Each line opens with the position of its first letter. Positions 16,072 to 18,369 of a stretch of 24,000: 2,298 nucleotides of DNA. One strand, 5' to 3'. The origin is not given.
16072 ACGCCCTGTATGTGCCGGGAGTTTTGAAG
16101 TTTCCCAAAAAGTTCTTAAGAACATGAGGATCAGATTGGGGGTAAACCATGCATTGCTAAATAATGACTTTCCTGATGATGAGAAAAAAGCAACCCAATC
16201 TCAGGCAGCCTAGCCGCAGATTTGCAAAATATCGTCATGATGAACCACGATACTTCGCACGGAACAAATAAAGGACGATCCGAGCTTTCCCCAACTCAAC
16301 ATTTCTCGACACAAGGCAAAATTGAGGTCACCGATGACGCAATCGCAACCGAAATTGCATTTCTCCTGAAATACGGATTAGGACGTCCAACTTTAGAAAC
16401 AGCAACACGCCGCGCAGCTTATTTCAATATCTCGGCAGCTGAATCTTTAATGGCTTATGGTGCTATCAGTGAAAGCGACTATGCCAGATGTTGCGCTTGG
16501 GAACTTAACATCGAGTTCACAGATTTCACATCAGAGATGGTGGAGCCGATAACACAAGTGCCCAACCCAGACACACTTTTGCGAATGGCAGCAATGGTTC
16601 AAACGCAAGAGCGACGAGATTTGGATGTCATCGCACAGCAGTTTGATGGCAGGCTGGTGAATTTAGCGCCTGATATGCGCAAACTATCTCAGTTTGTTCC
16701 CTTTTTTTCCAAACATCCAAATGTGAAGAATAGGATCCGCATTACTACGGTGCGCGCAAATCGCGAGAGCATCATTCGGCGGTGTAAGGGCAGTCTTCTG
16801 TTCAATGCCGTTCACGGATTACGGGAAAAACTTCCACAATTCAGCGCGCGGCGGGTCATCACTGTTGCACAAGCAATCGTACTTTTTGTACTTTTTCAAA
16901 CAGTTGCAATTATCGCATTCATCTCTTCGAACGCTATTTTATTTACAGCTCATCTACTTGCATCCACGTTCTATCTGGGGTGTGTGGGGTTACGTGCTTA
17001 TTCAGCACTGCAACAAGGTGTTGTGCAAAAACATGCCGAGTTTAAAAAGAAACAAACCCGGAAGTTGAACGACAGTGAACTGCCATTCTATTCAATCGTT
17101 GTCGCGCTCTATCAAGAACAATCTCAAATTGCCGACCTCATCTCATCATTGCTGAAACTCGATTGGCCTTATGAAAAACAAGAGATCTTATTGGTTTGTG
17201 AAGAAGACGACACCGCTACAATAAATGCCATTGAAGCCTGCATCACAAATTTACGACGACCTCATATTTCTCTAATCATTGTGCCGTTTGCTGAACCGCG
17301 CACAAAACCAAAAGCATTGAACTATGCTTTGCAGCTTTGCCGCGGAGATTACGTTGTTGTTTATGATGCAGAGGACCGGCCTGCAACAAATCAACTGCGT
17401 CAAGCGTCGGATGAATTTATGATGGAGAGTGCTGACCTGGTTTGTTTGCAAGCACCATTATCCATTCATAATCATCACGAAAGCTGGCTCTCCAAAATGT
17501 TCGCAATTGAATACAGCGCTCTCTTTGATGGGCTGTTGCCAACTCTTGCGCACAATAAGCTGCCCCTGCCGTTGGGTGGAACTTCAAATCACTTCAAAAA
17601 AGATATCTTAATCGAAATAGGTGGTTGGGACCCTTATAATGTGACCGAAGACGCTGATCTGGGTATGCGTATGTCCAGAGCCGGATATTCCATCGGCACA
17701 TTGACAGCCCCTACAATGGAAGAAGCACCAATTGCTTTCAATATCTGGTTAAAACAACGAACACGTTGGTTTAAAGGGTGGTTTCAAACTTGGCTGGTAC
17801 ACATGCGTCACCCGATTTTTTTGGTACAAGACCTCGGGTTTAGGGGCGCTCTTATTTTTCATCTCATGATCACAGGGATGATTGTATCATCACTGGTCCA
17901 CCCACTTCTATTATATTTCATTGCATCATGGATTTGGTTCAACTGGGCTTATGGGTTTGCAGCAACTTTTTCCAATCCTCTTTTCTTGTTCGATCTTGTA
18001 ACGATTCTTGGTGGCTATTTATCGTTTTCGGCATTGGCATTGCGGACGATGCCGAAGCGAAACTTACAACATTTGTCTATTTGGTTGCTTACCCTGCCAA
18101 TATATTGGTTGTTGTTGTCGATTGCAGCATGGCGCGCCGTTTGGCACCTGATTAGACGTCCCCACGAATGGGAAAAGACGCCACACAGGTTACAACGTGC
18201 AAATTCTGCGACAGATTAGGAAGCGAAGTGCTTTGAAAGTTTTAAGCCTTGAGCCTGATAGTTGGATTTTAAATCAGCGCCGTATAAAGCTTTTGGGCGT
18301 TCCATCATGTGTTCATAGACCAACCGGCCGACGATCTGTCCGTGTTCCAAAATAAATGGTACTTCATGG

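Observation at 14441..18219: Quorum-sensing pair (luxR-luxI) directly coupled to a stand-alone processive GT2 polysaccharide synthase, inserted between infC and dcd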

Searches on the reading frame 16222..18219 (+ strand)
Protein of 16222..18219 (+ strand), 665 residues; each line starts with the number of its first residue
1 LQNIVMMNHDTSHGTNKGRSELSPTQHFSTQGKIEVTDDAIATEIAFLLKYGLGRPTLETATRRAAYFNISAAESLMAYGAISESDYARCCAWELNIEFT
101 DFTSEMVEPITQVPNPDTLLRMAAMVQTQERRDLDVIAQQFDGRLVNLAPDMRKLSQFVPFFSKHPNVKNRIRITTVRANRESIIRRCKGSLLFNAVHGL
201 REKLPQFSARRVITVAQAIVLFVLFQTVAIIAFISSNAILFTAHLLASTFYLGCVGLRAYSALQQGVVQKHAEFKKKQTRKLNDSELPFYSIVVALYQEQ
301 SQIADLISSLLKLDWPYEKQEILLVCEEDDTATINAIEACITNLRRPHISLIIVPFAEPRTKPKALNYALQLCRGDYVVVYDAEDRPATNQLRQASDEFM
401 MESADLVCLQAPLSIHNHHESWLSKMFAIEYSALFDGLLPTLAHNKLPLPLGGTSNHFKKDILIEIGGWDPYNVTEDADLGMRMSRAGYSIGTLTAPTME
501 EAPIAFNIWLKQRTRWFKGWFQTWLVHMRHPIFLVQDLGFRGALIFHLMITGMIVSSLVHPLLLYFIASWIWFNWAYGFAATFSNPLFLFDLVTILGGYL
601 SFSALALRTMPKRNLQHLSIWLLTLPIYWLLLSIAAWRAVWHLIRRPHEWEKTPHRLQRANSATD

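Call 5: search_protein_families(library=pfam, proteins=[window:16222-18219:+], max_evalue=0.01)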
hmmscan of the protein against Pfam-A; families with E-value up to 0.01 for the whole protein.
window:16222-18219:+ (665 aa): 4 families
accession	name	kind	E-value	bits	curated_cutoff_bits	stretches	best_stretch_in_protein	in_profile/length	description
PF13641.12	Glyco_tranf_2_3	-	1.8e-23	84.2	27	1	290-518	3-229/230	Glycosyltransferase like family 2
PF13632.12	Glyco_trans_2_3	-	3.5e-21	76.4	27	1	377-583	1-196/198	Glycosyl transferase family group 2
PF00535.33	Glycos_transf_2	-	1.5e-11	44.9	23.3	1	291-430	1-132/168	Glycosyl transferase family 2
PF13506.12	Glyco_transf_21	-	3.6e-05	23.8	21.7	1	352-516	6-172/174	Glycosyl transferase family 21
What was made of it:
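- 16237..18219 (+): GT2: membrane-integrated processive-type glycosyltransferase, 660 aa. An alternative TTG start lies at 16222. Pfam GT2 models (call 5).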

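Call 6: search_protein_families(library=ncbifam, proteins=[window:16222-18219:+], max_evalue=0.01)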
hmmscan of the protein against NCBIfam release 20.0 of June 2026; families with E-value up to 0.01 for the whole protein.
window:16222-18219:+ (665 aa): 11 families
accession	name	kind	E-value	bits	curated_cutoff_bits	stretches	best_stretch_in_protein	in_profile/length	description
TIGR03937.1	PgaC_IcaA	equivalog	4.8e-21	75.2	422.3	1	272-646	29-393/407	poly-beta-1,6-N-acetyl-D-glucosamine synthase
TIGR03030.1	CelA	equivalog_domain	1.4e-14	53.1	699.1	2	459-550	315-410/714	UDP-forming cellulose synthase catalytic subunit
NF041865.1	EpsU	equivalog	1.4e-12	47.3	700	1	290-549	41-292/394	exopolysaccharide biosynthesis GT2 family glycosyltransferase EpsU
NF008558.0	PRK11498.1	equivalog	2.1e-12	45.8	992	1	283-575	268-558/872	UDP-forming cellulose synthase catalytic subunit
TIGR03111.1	glyc2_xrt_Gpos1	hypoth_equivalog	4.5e-11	42.2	363.95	1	278-651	39-415/439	TIGR03111 family XrtG-associated glycosyltransferase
NF053846.1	glyco_with_XrtP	equivalog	1.5e-09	37.1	520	1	412-653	186-435/440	XrtP-associated glycosyltransferase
NF041875.1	EPS_EpsD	equivalog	2.1e-08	33.9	370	1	291-492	2-197/325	exopolysaccharide biosynthesis glycosyltransferase EpsD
TIGR03965.1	mycofact_glyco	equivalog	2.1e-08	33.5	280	1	280-491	66-270/467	mycofactocin biosynthesis glycosyltransferase MftF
TIGR04283.1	glyco_like_mftF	equivalog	0.00011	21.8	182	1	291-494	2-178/221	TIGR04283 family arsenosugar biosynthesis glycosyltransferase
NF038299.1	EPS_HpsN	equivalog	0.0029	16.6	425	1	289-400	2-107/317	hormogonium polysaccharide biosynthesis glycosyltransferase HpsN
NF007482.0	PRK10073.1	equivalog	0.0077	15.3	423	0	287-387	5-98/334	glycosyltransferase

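Call 10: find_homologous_proteins(query=window:16222-18219:+, max_evalue=0.00001)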
Query window:16222-18219:+ (665 aa): 7976 proteins with E <= 0.00001 among 8000 candidates; the best 120 are listed.
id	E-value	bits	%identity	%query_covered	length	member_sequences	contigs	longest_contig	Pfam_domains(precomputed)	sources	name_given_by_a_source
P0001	0.0e+0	1517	100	99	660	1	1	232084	PF13632.13,PF13506.14,PF13641.13,PF00535.33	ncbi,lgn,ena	-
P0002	0.0e+0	1173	80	94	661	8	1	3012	PF13632.13,PF13506.14,PF13641.13,PF00535.33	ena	-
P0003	0.0e+0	1052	73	93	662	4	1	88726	PF13632.13,PF13641.13,PF00535.33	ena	-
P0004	0.0e+0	1049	69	99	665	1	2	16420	PF13632.13,PF13641.13,PF00535.33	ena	-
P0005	4.0e-230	784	55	94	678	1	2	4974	PF13632.13,PF13641.13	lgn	-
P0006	1.8e-214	732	52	94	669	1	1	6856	PF13632.13,PF13506.14,PF13641.13,PF00535.33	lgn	-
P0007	7.8e-214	730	52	93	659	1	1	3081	PF13632.13,PF13506.14,PF13641.13,PF00535.33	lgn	-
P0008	2.2e-212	725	53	96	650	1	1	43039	PF13632.13,PF13641.13,PF00535.33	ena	-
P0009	8.3e-212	723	53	92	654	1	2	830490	PF13632.13,PF13641.13,PF00535.33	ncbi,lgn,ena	ncbi:MAG: glycosyltransferase [Rhizobiaceae bacterium]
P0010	1.8e-207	709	50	97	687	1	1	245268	PF13632.13,PF13641.13,PF00535.33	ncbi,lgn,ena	-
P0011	3.8e-205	701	52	93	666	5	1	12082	PF13632.13,PF13641.13,PF00535.33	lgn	-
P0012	1.1e-203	696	52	93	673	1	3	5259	PF13632.13,PF13506.14,PF13641.13,PF00535.33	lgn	-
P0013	1.8e-203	696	52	94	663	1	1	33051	PF13632.13,PF13506.14,PF13641.13,PF00535.33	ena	-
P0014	2.6e-203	695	49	96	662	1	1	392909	PF13632.13,PF13506.14,PF13641.13,PF00535.33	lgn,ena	-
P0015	9.2e-200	683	50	98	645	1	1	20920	PF13632.13,PF13641.13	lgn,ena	-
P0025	2.1e-191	656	49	96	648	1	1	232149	PF13632.13,PF13506.14,PF13641.13,PF00535.33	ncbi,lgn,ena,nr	ncbi:MAG: glycosyltransferase [Ahrensia sp.]|nr:glycosyltransferase [Ahrensia sp.]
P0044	1.0e-166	574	45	97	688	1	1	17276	PF13632.13,PF13641.13,PF00535.33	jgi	-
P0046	2.1e-165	570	47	92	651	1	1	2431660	PF13632.13,PF13641.13,PF00535.33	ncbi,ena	-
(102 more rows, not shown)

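Call 14: find_related_loci(query=A1, collection=genome_contigs, flank=8000)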
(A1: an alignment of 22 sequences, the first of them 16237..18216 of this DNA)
Query A1 (660 aa) in genome_contigs; peptide patterns used: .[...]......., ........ (x = any residue, [..] = any of these).
600 stretches matched a pattern (row limit reached: there are more); 598 encode a relative of the query (tblastn E <= 1e-3); the best 80 are kept; 80 distinct loci.
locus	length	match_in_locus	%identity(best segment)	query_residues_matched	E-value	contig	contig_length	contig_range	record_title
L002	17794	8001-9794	40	41-660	5e-136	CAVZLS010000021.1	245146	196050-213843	MAG: uncultured Alphaproteobacteria bacterium isolate MFD06742.bin.2.3 genome assembly, contig: contig_48213, whole geno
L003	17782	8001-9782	40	45-652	5e-133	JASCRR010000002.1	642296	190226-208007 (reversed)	Tianweitania sp. UT-5YL-CI-8 NODE_2, whole genome shotgun sequence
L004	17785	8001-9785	40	36-651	2e-131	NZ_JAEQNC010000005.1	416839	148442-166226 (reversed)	Rhizobium setariae strain KVB221 contig5, whole genome shotgun sequence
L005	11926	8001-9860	39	11-651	5e-130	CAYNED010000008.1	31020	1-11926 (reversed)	MAG TPA_asm: uncultured Neorhizobium sp. isolate SRP220891_co3_419 genome assembly, contig: NODE_1526_length_31020_cov_7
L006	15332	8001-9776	39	36-651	8e-129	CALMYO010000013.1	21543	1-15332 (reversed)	MAG TPA_asm: uncultured Rhodobacteraceae bacterium isolate SRR2107183_bin.57_CONCOCT_v1.1_MAG genome assembly, contig: E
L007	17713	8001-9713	41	71-658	9e-129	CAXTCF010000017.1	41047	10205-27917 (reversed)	MAG TPA_asm: uncultured Rhizobiaceae bacterium isolate public_SRR14722320_metawrap_bin.4 genome assembly, contig: public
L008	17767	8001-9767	40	57-658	6e-128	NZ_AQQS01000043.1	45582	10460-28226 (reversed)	Aurantimonas sp. 22II-16-19i contig43, whole genome shotgun sequence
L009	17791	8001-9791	39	30-650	1e-127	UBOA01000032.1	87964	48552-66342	Rhizobiales bacterium isolate AFS018714 genome assembly, contig: contig_32, whole genome shotgun sequence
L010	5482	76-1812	39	59-654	6e-127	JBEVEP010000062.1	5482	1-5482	MAG: Mesorhizobium sp. isolate T2R2BO.35.metabat2 T2R2BO.35.metabat2_k133_656261, whole genome shotgun sequence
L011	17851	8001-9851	37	19-650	2e-125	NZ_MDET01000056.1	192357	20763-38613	Manganibacter manganicus strain JH-7 JH-7_scaffold6, whole genome shotgun sequence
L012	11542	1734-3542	39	25-651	3e-124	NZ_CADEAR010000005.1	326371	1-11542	Brucella tritici isolate isolate, whole genome shotgun sequence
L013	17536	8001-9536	41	140-656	4e-123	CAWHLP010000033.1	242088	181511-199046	MAG: uncultured Alphaproteobacteria bacterium isolate MFD02416.bin.2.96 genome assembly, contig: contig_7026, whole geno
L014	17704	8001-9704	38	70-654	1e-121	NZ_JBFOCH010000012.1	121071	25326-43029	Mesorhizobium marinum strain ZMM04-4 Scaffold12, whole genome shotgun sequence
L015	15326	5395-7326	37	7-657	8e-121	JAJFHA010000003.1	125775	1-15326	MAG: Hyphomicrobiales bacterium isolate OFTM345 OFTM345_2, whole genome shotgun sequence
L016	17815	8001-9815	38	27-654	5e-123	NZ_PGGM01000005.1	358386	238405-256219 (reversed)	Phyllobacterium sophorae strain CCBAU 03422 NODE_5_length_358386_cov_60.5951, whole genome shotgun sequence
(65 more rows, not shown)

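Call 17: find_encoding_contigs(protein=P0003, flank=8000, max_places=2)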
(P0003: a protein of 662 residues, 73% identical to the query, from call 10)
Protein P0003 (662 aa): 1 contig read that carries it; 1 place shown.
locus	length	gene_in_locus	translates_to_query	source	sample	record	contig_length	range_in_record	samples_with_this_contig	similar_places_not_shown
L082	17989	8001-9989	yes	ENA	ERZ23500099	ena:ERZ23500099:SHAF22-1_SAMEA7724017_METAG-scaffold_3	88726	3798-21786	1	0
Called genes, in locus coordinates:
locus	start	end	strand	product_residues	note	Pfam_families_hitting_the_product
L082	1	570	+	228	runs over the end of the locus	PF09929:DUF2161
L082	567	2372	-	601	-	PF00009:GTP_EFTU, PF00071:Ras (weak), PF03144:GTP_EFTU_D2, PF00679:EFG_C, PF06421:LepA_C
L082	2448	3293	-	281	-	PF05708:Peptidase_C92 (weak)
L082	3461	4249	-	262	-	PF07859:Abhydrolase_3 (weak), PF00561:Abhydrolase_1 (weak), PF12146:Hydrolase_4, PF20408:Abhydrolase_11 (faint), PF12697:Abhydrolase_6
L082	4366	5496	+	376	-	PF13439:Glyco_transf_4, PF13477:Glyco_trans_4_2, PF13579:Glyco_trans_4_4, PF20706:GT4-conflict (weak), PF00534:Glycos_transf_1, PF13692:Glyco_trans_1_4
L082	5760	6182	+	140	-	PF05198:IF3_N, PF00707:IF3_C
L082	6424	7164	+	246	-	PF03472:Autoind_bind, PF00196:GerE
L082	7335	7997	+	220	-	PF00765:Autoind_synth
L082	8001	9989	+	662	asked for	PF00535:Glycos_transf_2, PF13641:Glyco_tranf_2_3, PF13632:Glyco_trans_2_3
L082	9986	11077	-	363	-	PF06559:DCD_N, PF22769:DCD, PF22569:DCD_C, PF22769:DCD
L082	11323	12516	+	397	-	PF01053:Cys_Met_Meta_PP, PF00155:Aminotran_1_2, PF01041:DegT_DnrJ_EryC1 (weak), PF01212:Beta_elim_lyase (faint), PF00266:Aminotran_5 (weak)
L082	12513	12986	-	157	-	-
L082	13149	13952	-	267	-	PF00941:FAD_binding_5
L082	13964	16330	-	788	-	PF01315:Ald_Xan_dh_C, PF02738:MoCoBD_1, PF20256:MoCoBD_2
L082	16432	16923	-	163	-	PF00111:Fer2, PF01799:Fer2_2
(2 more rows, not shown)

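Call 18: find_encoding_contigs(protein=P0004, flank=8000, max_places=2)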
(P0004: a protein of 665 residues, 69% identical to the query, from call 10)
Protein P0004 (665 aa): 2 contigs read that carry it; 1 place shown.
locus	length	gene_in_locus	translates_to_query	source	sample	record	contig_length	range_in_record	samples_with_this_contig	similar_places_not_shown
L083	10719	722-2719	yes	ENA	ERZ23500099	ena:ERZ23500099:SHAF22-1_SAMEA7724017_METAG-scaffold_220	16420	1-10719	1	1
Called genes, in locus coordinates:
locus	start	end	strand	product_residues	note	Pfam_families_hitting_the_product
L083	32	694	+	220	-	PF00765:Autoind_synth, PF13444:Acetyltransf_5 (faint)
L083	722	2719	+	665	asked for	PF00535:Glycos_transf_2, PF13641:Glyco_tranf_2_3, PF13632:Glyco_trans_2_3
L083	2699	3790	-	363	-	PF06559:DCD_N, PF22769:DCD, PF22569:DCD_C, PF22769:DCD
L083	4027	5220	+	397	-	PF01053:Cys_Met_Meta_PP, PF00155:Aminotran_1_2, PF01041:DegT_DnrJ_EryC1 (faint), PF06838:Met_gamma_lyase (faint), PF00266:Aminotran_5 (faint)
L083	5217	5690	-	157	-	-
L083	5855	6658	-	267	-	PF00941:FAD_binding_5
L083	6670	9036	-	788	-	PF01315:Ald_Xan_dh_C, PF02738:MoCoBD_1, PF20256:MoCoBD_2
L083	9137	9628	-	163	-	PF00111:Fer2, PF01799:Fer2_2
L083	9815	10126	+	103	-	PF09650:PHA_gran_rgn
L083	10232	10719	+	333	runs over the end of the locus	PF17396:DUF1611_N, PF07755:DUF1611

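Call 19: find_encoding_contigs(protein=P0008, flank=6000, max_places=1)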
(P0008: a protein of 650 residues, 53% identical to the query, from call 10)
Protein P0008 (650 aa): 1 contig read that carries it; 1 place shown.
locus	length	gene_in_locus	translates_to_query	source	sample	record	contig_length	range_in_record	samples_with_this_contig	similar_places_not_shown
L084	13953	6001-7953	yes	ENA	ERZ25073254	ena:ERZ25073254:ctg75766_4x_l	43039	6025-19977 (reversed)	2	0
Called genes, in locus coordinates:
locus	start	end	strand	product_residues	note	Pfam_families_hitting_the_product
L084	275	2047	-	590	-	-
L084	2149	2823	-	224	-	PF00561:Abhydrolase_1 (weak), PF12146:Hydrolase_4, PF12697:Abhydrolase_6, PF20408:Abhydrolase_11 (faint)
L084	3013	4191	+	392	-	PF13439:Glyco_transf_4, PF13477:Glyco_trans_4_2, PF13579:Glyco_trans_4_4, PF20706:GT4-conflict (faint), PF00534:Glycos_transf_1, PF13692:Glyco_trans_1_4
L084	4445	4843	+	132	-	PF05198:IF3_N, PF00707:IF3_C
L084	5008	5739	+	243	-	PF03472:Autoind_bind, PF00196:GerE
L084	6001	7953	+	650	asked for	PF00535:Glycos_transf_2 (weak), PF13641:Glyco_tranf_2_3, PF13632:Glyco_trans_2_3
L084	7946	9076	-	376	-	PF06559:DCD_N, PF22769:DCD, PF22569:DCD_C, PF22769:DCD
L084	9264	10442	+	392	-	PF01053:Cys_Met_Meta_PP, PF00155:Aminotran_1_2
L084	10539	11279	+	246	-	PF00445:Ribonuclease_T2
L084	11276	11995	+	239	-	PF13559:DUF4129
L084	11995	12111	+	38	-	-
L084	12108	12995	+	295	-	-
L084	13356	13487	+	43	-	-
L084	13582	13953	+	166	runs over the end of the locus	PF07726:AAA_3, PF07728:AAA_5 (weak)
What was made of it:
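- L084 lost luxI but kept luxR, the box and the GT2 (call 19).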

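Call 20: find_encoding_contigs(protein=P0009, flank=6000, max_places=1)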
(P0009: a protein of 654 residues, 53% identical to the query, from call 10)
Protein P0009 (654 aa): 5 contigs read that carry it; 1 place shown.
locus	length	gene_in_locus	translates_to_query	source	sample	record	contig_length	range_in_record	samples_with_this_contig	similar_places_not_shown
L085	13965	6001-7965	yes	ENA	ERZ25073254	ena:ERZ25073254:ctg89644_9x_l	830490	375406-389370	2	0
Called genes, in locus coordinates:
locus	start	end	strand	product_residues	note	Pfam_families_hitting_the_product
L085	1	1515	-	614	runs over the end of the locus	-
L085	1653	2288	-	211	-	PF00561:Abhydrolase_1 (weak), PF12146:Hydrolase_4, PF12697:Abhydrolase_6, PF07859:Abhydrolase_3 (weak)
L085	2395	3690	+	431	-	PF13439:Glyco_transf_4, PF13477:Glyco_trans_4_2 (weak), PF13579:Glyco_trans_4_4, PF00534:Glycos_transf_1, PF13692:Glyco_trans_1_4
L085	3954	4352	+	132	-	PF05198:IF3_N, PF00707:IF3_C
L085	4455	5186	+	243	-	PF03472:Autoind_bind, PF00196:GerE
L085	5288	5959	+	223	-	PF00765:Autoind_synth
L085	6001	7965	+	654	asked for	PF00535:Glycos_transf_2 (weak), PF13641:Glyco_tranf_2_3, PF13632:Glyco_trans_2_3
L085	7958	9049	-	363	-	PF06559:DCD_N, PF22769:DCD, PF22569:DCD_C, PF22769:DCD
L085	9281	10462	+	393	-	PF01053:Cys_Met_Meta_PP, PF00155:Aminotran_1_2, PF01041:DegT_DnrJ_EryC1 (weak)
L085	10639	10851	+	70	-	-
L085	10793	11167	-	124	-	-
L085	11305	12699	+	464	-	PF13240:Zn_Ribbon_1 (weak), PF02493:MORN (weak)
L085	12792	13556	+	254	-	PF00445:Ribonuclease_T2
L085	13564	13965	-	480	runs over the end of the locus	PF00512:HisKA (weak), PF02518:HATPase_c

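Call 21: find_encoding_contigs(protein=P0010, flank=6000, max_places=1)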
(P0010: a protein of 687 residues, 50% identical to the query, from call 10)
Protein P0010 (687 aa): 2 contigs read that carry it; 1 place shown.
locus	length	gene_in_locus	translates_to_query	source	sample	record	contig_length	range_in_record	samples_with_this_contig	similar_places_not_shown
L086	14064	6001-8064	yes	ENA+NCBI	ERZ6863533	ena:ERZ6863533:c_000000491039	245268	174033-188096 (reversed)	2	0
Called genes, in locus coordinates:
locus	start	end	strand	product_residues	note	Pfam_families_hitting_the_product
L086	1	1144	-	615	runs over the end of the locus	-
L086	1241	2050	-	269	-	PF12697:Abhydrolase_6, PF00561:Abhydrolase_1, PF12146:Hydrolase_4, PF00975:Thioesterase (weak), PF07859:Abhydrolase_3 (weak)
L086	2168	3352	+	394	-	PF13439:Glyco_transf_4, PF13579:Glyco_trans_4_4, PF13477:Glyco_trans_4_2 (weak), PF00534:Glycos_transf_1, PF13692:Glyco_trans_1_4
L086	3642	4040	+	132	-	PF05198:IF3_N, PF00707:IF3_C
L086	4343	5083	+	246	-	PF03472:Autoind_bind, PF00196:GerE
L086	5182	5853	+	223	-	PF00765:Autoind_synth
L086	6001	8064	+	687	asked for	PF00535:Glycos_transf_2 (weak), PF13641:Glyco_tranf_2_3, PF13632:Glyco_trans_2_3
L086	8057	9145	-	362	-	PF06559:DCD_N, PF22769:DCD, PF22569:DCD_C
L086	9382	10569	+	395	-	PF01053:Cys_Met_Meta_PP, PF00155:Aminotran_1_2, PF01041:DegT_DnrJ_EryC1 (weak)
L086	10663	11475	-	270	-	PF00941:FAD_binding_5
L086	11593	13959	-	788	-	PF01315:Ald_Xan_dh_C, PF02738:MoCoBD_1, PF20256:MoCoBD_2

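Call 22: find_encoding_contigs(protein=P0025, flank=6000, max_places=1)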
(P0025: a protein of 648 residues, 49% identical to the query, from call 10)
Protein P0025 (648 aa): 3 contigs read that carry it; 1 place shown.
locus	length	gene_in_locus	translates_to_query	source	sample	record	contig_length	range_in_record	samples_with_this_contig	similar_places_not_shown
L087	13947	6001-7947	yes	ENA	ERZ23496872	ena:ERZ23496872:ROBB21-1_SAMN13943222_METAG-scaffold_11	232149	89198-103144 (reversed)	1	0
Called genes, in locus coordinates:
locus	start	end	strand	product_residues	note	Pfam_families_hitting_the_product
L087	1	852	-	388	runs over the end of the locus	PF00155:Aminotran_1_2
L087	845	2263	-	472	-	PF00282:Pyridoxal_deC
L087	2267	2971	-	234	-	PF01557:FAA_hydrolase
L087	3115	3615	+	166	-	-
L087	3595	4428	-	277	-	-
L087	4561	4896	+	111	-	PF03330:DPBB_1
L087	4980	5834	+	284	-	PF00158:Sigma54_activat (faint), PF00004:AAA, PF07724:AAA_2, PF07728:AAA_5, PF13401:AAA_22 (weak)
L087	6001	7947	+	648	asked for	PF13506:Glyco_transf_21 (weak), PF00535:Glycos_transf_2 (weak), PF13641:Glyco_tranf_2_3, PF13632:Glyco_trans_2_3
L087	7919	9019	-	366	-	PF06559:DCD_N, PF22769:DCD, PF22569:DCD_C, PF22769:DCD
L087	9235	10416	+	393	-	PF01053:Cys_Met_Meta_PP, PF00155:Aminotran_1_2 (weak)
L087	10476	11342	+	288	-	-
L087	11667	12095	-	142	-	-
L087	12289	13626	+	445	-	PF00275:EPSP_synthase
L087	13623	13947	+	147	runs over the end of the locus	PF00692:dUTPase, PF22769:DCD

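Call 23: predict_structure(alignment_id=A1)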
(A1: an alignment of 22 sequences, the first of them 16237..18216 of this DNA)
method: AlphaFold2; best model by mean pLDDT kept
length: 660 residues; sequences in the alignment: 22
mean_pLDDT: 87.5   pTM: 0.86
mean pLDDT of the five models: 87.5, 86.3, 85.6, 85.4, 84.9
residues with pLDDT >= 90: 453; 70-90: 147; 50-70: 22; < 50: 38
segments of 3 or more residues with pLDDT < 50: 1-32, 655-660
pLDDT, mean of each block of 10 residues (from residue 1): 32 35 35 78 93 95 94 92 95 90 82 90 75 64 93 90 89 92 93 94 90 91 89 83 90 96 91 84 96 92 95 96 96 91 93 90 95 94 95 91 96 95 96 96 86 96 92 91 96 93 94 93 94 96 93 84 81 79 83 95 96 96 94 94 83 47
secondary structure, 60 per line:
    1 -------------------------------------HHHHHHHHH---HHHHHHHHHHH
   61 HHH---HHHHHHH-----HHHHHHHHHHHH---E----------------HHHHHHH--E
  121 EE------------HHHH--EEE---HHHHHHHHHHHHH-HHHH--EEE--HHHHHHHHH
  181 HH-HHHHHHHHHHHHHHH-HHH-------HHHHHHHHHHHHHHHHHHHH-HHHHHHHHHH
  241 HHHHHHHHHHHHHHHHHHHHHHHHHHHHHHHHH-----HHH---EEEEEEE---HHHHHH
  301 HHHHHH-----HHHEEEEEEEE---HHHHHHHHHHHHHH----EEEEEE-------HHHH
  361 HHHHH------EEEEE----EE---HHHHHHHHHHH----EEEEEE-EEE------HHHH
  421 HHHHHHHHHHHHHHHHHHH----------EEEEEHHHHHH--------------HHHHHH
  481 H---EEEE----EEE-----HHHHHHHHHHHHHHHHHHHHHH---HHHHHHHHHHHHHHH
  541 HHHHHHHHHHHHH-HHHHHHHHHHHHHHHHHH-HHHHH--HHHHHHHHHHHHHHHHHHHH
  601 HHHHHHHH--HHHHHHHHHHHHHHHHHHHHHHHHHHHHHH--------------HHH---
elements in order: H38-46 H50-63 H67-73 H79-90 H111-117 E120-122 H135-138 E141-143 H147-159 H161-164 E167-169 H172-182 H184-198 H210-229 H231-273 E285-291 H295-306 E315-322 H326-339 E344-349 H357-365 E372-376 H386-396 E401-406 E408-410 H417-439 E450-454 H455-460 H475-481 E485-488 E493-495 H501-522 H526-553 H555-572 H574-578 H581-608 H611-640
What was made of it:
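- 16237..18219 (+): AF2 model with pLDDT 87.5 (call 23).
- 16852..17001 (+): Two transmembrane helices before the catalytic domain (aa 206-255). AF2 helices 210-229 and 231-273 (call 23).
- On Membrane-integrated processive GT2 synthase: AF2 pLDDT 87.5 (call 23).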
